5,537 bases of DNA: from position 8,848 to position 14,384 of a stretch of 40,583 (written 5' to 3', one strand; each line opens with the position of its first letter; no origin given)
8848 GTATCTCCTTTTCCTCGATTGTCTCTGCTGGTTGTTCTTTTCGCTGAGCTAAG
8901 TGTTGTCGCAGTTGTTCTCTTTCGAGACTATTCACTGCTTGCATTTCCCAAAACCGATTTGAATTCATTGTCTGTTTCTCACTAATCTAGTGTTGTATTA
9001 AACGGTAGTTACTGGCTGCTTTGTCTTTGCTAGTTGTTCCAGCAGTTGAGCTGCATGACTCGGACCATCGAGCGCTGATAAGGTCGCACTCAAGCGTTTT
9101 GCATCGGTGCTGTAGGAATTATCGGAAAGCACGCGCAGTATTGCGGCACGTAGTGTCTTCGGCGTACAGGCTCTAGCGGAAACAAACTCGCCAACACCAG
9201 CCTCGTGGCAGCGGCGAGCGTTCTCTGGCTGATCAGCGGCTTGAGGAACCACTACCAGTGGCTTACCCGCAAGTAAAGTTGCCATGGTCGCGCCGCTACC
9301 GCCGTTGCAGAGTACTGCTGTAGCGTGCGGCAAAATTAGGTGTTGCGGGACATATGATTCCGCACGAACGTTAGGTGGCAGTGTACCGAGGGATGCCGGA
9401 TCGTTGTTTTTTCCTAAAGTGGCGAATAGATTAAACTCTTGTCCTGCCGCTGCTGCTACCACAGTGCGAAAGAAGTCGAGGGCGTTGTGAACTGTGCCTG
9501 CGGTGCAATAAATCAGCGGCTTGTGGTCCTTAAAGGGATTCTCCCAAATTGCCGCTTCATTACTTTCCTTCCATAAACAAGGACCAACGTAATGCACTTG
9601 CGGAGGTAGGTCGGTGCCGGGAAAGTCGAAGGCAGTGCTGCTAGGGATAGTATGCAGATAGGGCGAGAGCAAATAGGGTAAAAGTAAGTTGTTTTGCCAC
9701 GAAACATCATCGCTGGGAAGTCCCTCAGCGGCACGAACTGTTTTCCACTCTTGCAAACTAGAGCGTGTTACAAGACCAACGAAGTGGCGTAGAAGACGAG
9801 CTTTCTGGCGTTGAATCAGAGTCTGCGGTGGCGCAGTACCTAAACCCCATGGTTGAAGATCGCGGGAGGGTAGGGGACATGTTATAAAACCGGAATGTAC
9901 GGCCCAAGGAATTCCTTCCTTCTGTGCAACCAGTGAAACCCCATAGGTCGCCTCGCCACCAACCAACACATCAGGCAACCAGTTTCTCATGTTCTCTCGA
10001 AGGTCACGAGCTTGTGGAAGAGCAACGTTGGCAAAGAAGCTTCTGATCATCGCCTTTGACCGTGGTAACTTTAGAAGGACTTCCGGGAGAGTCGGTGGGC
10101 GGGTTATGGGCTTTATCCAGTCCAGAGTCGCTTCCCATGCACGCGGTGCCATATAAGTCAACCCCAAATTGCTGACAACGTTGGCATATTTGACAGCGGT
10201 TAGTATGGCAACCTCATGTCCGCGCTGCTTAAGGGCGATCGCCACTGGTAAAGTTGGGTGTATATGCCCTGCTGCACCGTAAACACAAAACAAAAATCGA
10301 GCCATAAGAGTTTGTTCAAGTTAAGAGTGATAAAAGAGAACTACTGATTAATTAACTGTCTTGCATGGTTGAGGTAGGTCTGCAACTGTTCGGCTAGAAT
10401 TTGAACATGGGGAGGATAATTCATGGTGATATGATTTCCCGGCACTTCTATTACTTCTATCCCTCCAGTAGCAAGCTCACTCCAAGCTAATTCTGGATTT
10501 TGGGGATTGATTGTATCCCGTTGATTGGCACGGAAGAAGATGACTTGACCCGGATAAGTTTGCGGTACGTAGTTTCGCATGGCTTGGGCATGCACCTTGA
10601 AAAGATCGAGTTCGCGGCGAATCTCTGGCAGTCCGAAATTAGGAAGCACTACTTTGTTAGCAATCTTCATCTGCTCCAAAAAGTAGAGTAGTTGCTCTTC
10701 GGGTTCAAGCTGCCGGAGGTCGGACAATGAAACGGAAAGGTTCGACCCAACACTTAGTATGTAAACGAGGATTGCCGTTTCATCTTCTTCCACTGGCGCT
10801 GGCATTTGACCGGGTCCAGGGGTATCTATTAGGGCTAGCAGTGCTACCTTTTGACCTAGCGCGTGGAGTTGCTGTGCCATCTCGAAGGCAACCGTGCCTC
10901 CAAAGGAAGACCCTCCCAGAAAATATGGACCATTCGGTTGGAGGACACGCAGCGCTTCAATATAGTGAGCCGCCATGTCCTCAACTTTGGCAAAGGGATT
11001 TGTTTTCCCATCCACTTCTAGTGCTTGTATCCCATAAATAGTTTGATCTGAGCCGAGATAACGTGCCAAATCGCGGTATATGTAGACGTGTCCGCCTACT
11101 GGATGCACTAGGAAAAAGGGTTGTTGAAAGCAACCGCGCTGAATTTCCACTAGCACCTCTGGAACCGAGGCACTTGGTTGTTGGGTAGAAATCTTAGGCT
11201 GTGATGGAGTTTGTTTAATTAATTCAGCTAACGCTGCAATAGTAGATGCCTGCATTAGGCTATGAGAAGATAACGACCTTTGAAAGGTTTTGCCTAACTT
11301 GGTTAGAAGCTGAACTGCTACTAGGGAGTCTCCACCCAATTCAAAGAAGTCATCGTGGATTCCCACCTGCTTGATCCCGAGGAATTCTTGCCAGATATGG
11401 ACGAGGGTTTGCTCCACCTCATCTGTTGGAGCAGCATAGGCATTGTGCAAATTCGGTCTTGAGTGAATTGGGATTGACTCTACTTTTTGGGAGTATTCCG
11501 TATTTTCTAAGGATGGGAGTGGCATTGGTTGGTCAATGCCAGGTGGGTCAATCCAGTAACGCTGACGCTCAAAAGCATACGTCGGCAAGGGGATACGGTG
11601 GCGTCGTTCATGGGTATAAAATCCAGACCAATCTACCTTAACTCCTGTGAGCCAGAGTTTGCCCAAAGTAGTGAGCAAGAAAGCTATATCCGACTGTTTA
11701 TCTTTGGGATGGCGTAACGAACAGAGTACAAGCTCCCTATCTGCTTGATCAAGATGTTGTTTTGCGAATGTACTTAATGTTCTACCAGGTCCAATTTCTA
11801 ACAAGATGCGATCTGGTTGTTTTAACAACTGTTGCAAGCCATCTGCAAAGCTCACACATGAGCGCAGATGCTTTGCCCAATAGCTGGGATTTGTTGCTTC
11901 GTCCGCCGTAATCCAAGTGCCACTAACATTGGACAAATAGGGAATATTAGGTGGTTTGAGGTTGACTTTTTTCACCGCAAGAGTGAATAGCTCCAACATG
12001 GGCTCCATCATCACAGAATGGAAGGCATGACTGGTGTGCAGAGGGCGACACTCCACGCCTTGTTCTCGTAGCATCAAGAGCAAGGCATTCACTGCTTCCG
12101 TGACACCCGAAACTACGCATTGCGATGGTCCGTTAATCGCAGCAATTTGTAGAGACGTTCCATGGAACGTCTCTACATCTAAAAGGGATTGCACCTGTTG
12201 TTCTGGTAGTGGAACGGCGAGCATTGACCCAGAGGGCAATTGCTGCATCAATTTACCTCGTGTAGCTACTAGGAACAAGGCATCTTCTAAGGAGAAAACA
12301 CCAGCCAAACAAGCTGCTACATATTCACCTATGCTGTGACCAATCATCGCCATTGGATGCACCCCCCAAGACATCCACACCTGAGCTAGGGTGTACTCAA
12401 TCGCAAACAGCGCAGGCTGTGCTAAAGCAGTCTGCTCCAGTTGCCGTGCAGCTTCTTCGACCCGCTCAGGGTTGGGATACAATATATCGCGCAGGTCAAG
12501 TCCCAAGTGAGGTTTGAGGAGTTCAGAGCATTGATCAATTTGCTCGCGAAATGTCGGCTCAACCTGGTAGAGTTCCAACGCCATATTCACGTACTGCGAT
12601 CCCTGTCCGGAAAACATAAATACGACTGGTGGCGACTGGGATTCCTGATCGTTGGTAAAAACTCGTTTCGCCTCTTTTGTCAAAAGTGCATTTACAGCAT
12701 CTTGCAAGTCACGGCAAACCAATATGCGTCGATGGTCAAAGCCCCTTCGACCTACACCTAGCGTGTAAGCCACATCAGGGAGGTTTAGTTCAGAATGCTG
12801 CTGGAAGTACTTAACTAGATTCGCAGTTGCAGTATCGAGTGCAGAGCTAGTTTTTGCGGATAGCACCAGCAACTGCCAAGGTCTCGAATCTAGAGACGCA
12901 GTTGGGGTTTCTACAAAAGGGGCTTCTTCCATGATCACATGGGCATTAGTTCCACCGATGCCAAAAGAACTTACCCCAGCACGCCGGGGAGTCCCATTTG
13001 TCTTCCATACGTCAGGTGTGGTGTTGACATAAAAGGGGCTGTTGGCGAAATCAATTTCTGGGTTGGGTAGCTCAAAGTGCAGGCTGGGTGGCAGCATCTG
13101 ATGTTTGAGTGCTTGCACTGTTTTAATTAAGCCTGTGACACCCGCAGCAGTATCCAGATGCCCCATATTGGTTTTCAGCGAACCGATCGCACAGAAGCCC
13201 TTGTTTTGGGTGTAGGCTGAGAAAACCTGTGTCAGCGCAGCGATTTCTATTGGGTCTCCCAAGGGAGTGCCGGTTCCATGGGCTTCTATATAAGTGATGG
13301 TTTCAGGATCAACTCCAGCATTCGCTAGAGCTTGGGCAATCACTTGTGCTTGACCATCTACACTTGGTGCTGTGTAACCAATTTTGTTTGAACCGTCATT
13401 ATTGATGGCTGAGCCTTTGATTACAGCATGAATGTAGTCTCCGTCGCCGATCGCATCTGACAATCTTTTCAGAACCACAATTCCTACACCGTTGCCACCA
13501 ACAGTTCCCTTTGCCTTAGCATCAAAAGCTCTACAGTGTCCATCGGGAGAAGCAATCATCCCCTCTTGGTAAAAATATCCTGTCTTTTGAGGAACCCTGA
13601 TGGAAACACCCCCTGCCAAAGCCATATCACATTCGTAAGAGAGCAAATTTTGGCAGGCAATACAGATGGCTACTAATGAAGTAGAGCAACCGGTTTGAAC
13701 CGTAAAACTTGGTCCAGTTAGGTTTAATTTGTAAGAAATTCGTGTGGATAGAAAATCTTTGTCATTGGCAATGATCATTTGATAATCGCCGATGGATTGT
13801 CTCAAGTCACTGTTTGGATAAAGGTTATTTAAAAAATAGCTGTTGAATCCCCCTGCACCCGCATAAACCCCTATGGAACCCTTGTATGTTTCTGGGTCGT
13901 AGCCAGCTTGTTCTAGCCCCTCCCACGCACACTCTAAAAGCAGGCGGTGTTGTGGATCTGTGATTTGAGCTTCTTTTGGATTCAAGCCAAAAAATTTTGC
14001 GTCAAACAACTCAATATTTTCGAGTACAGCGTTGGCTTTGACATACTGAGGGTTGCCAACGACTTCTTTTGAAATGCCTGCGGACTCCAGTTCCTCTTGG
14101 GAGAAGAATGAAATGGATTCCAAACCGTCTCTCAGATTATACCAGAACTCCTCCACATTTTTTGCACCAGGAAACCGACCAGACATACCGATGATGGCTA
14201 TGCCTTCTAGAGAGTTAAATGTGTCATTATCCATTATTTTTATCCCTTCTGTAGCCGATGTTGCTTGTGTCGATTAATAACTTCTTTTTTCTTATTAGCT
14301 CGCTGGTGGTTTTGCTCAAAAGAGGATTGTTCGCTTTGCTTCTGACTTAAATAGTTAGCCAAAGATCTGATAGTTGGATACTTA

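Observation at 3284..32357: The AL-KR cassette occurs three times, each nested between two Lys-less A10-like remnants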

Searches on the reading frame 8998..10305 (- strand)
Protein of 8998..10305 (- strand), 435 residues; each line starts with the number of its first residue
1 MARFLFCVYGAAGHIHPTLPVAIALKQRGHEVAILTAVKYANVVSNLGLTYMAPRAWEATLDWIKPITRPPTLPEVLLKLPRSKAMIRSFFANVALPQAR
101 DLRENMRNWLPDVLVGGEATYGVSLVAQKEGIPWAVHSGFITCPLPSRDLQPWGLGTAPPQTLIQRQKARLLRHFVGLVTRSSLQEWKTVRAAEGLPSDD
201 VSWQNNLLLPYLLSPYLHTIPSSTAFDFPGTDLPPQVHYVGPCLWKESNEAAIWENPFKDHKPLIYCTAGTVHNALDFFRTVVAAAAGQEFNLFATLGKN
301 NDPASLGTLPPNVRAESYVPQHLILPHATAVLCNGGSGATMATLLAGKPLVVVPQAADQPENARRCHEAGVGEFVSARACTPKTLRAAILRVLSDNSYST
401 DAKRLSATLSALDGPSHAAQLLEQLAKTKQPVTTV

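Call 4: search_protein_families(library=pfam, proteins=[window:8998-10305:-], max_evalue=0.01)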
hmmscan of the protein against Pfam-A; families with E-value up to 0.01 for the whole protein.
window:8998-10305:- (435 aa): 5 families
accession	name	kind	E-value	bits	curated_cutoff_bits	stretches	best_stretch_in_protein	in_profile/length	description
PF06722.18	EryCIII-like_C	-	1.5e-23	83.8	31.7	1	295-425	16-145/145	Erythromycin biosynthesis protein CIII-like, C-terminal domain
PF00201.24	UDPGT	-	4e-10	39.6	19.5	1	307-407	318-420/499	UDP-glucoronosyl and UDP-glucosyl transferase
PF04101.22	Glyco_tran_28_C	-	4.3e-09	37.1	22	1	308-402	51-151/166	Glycosyltransferase family 28 C-terminal domain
PF03033.26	Glyco_transf_28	-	0.00019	22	26.2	1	5-44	2-42/139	Glycosyltransferase family 28 N-terminal domain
PF21036.3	EryCIII-like_N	-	0.0021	18.3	27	0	24-53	2-31/216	Erythromycin biosynthesis protein CIII-like, N-terminal domain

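Call 16: find_encoding_contigs(protein=window:8998-10305:-, flank=10000, max_places=6)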
Protein window:8998-10305:- (435 aa): 11 contigs read that carry it; 6 places shown.
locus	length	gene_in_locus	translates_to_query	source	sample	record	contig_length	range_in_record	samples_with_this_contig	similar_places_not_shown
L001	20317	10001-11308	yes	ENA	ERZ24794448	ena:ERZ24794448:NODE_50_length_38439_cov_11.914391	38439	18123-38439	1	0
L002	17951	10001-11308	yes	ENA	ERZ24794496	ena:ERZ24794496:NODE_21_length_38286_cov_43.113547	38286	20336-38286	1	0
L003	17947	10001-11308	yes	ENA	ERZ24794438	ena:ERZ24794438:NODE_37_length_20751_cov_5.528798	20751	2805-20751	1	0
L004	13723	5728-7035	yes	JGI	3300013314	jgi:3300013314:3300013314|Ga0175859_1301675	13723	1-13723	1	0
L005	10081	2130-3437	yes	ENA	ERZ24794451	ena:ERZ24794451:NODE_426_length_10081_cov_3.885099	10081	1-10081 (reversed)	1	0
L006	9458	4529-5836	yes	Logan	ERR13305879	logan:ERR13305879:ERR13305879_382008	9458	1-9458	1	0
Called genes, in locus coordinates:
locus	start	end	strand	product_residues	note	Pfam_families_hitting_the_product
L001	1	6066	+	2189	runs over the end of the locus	PF00668:Condensation, PF00501:AMP-binding, PF13193:AMP-binding_C, PF00550:PP-binding, PF00668:Condensation, PF00501:AMP-binding, PF13193:AMP-binding_C, PF00550:PP-binding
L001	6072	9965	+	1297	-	PF00109:ketoacyl-synt, PF02801:Ketoacyl-synt_C, PF16197:KAsynt_C_assoc, PF22336:RhiE-like_linker, PF22621:CurL-like_PKS_C, PF00698:Acyl_transf_1, PF00550:PP-binding, PF00975:Thioesterase, +1 more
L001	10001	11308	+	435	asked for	PF00201:UDPGT, PF04101:Glyco_tran_28_C, PF06722:EryCIII-like_C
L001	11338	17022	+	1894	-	PF00501:AMP-binding, PF23024:AMP-dom_DIP2-like (weak), PF21394:Beta-ketacyl_N, PF00106:adh_short, PF08659:KR, PF00550:PP-binding, PF00668:Condensation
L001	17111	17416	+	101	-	-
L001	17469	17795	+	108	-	PF02312:CBF_beta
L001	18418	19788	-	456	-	PF00395:SLH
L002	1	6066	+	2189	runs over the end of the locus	PF00668:Condensation, PF00501:AMP-binding, PF13193:AMP-binding_C, PF00550:PP-binding, PF00668:Condensation, PF00501:AMP-binding, PF13193:AMP-binding_C, PF00550:PP-binding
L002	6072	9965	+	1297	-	PF00109:ketoacyl-synt, PF02801:Ketoacyl-synt_C, PF16197:KAsynt_C_assoc, PF22336:RhiE-like_linker, PF22621:CurL-like_PKS_C, PF00698:Acyl_transf_1, PF00550:PP-binding, PF00975:Thioesterase, +1 more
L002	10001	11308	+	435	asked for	PF00201:UDPGT, PF04101:Glyco_tran_28_C, PF06722:EryCIII-like_C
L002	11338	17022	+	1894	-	PF00501:AMP-binding, PF23024:AMP-dom_DIP2-like (weak), PF21394:Beta-ketacyl_N, PF00106:adh_short, PF08659:KR, PF00550:PP-binding, PF00668:Condensation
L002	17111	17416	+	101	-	-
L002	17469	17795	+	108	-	PF02312:CBF_beta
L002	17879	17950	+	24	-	?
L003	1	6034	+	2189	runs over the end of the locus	PF00668:Condensation, PF00501:AMP-binding, PF13193:AMP-binding_C, PF00550:PP-binding, PF00668:Condensation, PF00501:AMP-binding, PF13193:AMP-binding_C, PF00550:PP-binding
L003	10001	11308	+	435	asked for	PF00201:UDPGT, PF04101:Glyco_tran_28_C, PF06722:EryCIII-like_C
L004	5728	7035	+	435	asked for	PF00201:UDPGT, PF04101:Glyco_tran_28_C, PF06722:EryCIII-like_C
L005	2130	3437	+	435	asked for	PF00201:UDPGT, PF04101:Glyco_tran_28_C, PF06722:EryCIII-like_C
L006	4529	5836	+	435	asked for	PF00201:UDPGT, PF04101:Glyco_tran_28_C, PF06722:EryCIII-like_C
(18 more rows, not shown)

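Call 54: find_related_loci(query=window:8998-10305:-, collection=genome_contigs, flank=10000)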
Query window:8998-10305:- (435 aa) in genome_contigs; peptide patterns used: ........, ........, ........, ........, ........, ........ (x = any residue, [..] = any of these).
72 stretches matched a pattern; 2 encode a relative of the query (tblastn E <= 1e-3); 2 distinct loci.
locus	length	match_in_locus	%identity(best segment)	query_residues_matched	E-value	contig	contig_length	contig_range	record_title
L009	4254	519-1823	80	1-434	0e+0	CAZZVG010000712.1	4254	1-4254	MAG: Iningainema sp. isolate Brown_J.bin.8 genome assembly, contig: NODE_12459_length_4254_cov_6.196714, whole genome sh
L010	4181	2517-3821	81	1-434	0e+0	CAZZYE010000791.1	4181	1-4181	MAG: uncultured Stigonema sp. isolate Brown_Z.bin.1 genome assembly, contig: NODE_10132_length_4181_cov_6.423897, whole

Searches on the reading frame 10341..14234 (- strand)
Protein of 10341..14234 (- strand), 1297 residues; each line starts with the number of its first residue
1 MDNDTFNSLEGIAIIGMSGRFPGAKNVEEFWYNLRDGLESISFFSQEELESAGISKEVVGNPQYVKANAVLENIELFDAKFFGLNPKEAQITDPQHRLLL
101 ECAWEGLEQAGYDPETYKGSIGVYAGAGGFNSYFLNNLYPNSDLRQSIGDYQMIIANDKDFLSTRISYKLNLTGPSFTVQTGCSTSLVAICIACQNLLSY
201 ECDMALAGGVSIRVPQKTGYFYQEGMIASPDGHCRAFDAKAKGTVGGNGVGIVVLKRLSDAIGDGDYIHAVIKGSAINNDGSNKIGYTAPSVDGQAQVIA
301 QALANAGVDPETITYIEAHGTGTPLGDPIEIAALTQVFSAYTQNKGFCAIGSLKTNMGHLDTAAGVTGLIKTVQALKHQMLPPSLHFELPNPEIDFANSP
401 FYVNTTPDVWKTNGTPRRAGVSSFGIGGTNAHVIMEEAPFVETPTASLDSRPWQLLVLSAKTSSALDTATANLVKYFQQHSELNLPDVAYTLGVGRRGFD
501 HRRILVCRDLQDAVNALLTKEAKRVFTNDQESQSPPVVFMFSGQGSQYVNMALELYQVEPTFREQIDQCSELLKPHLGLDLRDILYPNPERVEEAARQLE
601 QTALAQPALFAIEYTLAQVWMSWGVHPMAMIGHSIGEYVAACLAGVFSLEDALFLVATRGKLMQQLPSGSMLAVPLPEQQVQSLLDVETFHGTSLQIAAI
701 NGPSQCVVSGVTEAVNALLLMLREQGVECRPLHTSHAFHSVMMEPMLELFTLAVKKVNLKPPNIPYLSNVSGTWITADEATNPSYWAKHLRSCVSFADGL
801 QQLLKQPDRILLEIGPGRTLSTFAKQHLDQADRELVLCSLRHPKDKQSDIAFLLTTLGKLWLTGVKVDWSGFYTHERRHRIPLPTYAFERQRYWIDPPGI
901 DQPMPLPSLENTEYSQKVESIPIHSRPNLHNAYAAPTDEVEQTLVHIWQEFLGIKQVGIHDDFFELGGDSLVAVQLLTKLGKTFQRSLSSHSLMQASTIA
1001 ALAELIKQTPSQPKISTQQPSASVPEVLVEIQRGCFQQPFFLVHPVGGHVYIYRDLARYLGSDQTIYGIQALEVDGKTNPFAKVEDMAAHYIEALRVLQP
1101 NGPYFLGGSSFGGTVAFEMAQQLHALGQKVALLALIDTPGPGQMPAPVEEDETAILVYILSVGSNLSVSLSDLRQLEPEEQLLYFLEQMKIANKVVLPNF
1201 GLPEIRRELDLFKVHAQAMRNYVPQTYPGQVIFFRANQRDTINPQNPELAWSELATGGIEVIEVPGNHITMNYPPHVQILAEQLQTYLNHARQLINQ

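Call 4: search_protein_families(library=pfam, proteins=[window:10341-14234:-], max_evalue=0.01)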
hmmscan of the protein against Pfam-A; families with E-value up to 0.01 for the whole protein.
window:10341-14234:- (1297 aa): 13 families
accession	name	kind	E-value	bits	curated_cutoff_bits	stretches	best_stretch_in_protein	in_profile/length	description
PF00109.32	ketoacyl-synt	-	1.3e-72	244.9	20.8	1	10-261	2-252/252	Beta-ketoacyl synthase, N-terminal domain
PF00698.26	Acyl_transf_1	-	3.2e-55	188.3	32.7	1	538-866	1-318/319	Acyl transferase domain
PF02801.28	Ketoacyl-synt_C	-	5.4e-47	159.1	20.8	1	269-388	1-119/119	Beta-ketoacyl synthase, C-terminal domain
PF00975.26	Thioesterase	-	6.3e-29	102.2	26.4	1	1039-1285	2-223/226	Thioesterase domain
PF22621.2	CurL-like_PKS_C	-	1.5e-24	86.1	27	1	454-517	1-64/64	CurL-like, PKS C-terminal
PF16197.11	KAsynt_C_assoc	-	1.1e-18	68.1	33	1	390-502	1-107/111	Ketoacyl-synthetase C-terminal extension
PF00550.31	PP-binding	-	2.2e-15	57.1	20.8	1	942-1006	1-67/67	Phosphopantetheine attachment site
PF22336.2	RhiE-like_linker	-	4.4e-14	52.6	27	1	457-518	1-61/67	RhiE-like, KS-MAT linker domain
PF23297.2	ACP_SdgA_C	-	9e-07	29.3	27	1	938-1014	9-87/95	Highly reducing polyketide synthase sdgA, C-terminal ACP domain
PF00561.26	Abhydrolase_1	-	0.0027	17.9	25.8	1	1039-1145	2-105/245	alpha/beta hydrolase fold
PF12146.15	Hydrolase_4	-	0.0043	16.8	27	0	1084-1130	59-104/239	Serine aminopeptidase, S33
PF00108.29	Thiolase_N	-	0.0074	16.1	26.4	0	172-210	74-112/260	Thiolase, N-terminal domain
PF20408.4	Abhydrolase_11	-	0.0092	16.2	27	0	1073-1127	46-101/193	Alpha/beta hydrolase domain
